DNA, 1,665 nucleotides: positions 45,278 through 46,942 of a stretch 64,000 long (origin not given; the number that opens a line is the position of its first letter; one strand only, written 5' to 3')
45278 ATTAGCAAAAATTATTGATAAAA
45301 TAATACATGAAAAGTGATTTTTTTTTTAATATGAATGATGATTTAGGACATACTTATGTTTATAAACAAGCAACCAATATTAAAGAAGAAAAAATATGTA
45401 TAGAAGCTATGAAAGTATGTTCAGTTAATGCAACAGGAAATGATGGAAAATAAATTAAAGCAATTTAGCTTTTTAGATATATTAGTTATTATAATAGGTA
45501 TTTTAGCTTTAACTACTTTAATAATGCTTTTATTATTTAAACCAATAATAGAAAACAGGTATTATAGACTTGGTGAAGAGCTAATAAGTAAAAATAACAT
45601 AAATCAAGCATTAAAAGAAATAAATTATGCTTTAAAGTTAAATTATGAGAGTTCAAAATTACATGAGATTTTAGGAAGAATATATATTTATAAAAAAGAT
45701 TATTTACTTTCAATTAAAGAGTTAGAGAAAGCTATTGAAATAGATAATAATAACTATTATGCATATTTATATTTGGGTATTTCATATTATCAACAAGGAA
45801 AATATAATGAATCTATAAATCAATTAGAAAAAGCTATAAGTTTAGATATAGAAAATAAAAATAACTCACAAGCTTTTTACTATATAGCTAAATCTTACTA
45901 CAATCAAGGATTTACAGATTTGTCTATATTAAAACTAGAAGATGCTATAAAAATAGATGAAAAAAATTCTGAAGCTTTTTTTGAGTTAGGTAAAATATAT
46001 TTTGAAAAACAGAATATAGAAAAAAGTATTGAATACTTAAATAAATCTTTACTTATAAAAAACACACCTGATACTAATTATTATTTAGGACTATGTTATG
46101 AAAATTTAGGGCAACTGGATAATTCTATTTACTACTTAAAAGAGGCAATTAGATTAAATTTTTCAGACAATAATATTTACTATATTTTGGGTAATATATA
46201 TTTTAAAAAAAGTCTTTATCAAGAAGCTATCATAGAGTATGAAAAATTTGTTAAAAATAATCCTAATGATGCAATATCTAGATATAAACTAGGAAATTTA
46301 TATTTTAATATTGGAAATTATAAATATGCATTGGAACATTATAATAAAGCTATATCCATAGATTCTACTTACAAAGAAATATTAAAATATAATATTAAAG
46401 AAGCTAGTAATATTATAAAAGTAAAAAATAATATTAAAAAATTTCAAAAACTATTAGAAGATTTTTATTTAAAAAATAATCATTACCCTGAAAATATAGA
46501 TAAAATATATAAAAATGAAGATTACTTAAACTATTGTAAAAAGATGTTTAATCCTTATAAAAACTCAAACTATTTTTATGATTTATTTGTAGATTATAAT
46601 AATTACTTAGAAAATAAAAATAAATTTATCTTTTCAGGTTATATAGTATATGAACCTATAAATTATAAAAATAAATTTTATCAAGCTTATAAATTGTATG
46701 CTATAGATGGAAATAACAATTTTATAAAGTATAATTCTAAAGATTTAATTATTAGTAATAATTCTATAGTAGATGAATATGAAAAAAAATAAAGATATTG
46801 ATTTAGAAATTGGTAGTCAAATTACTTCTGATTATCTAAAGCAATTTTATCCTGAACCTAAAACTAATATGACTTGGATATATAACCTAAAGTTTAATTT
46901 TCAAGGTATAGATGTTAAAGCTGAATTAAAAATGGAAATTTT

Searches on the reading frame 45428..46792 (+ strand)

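Call 62: search_protein_families(library=pfam, proteins=[window:45428-46792:+], max_evalue=0.00001)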
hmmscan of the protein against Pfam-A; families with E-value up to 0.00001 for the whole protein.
window:45428-46792:+ (454 aa): 16 families
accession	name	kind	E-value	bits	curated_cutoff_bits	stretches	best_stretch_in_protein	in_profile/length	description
PF07719.23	TPR_2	-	1.1e-41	137.9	27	1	111-142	2-33/34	Tetratricopeptide repeat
PF00515.34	TPR_1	-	8.2e-31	105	27.8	1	284-315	3-34/34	Tetratricopeptide repeat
PF13414.12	TPR_11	-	7.7e-29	99.6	26.8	3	255-296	1-42/42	TPR repeat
PF13181.12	TPR_8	-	1e-27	94.3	25.7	0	284-314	3-33/34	Tetratricopeptide repeat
PF13432.12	TPR_16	-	3.6e-25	88.5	32.7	0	254-313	3-62/65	Tetratricopeptide repeat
PF13424.12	TPR_12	-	1.7e-19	70.2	30.1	0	78-139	6-74/77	Tetratricopeptide repeat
PF13174.12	TPR_6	-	2.5e-19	68.9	26.3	0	111-138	1-28/33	Tetratricopeptide repeat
PF13431.12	TPR_17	-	5.1e-18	64.2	24.4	0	271-302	2-33/34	Tetratricopeptide repeat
PF14559.12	TPR_19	-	1.3e-14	54.7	25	0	91-136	6-51/68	Tetratricopeptide repeat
PF12895.13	ANAPC3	-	6.4e-14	52.4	27.2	1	194-273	2-81/82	Anaphase-promoting complex, cyclosome, subunit 3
PF13428.12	TPR_14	-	3e-12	46.4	23.5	0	250-290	3-43/44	Tetratricopeptide repeat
PF23914.1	TPR_CcmH_CycH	-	5.3e-10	39.8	42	0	108-208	48-148/158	Cytochrome c-type biogenesis protein H TPR domain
PF14561.12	TPR_20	-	3.2e-09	37.4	25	0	95-145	7-57/90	Tetratricopeptide repeat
PF13371.12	TPR_9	-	1.3e-08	35.1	35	0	254-312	1-59/73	Tetratricopeptide repeat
PF13374.12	TPR_10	-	3e-06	27.5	27.5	0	112-138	4-30/42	Tetratricopeptide repeat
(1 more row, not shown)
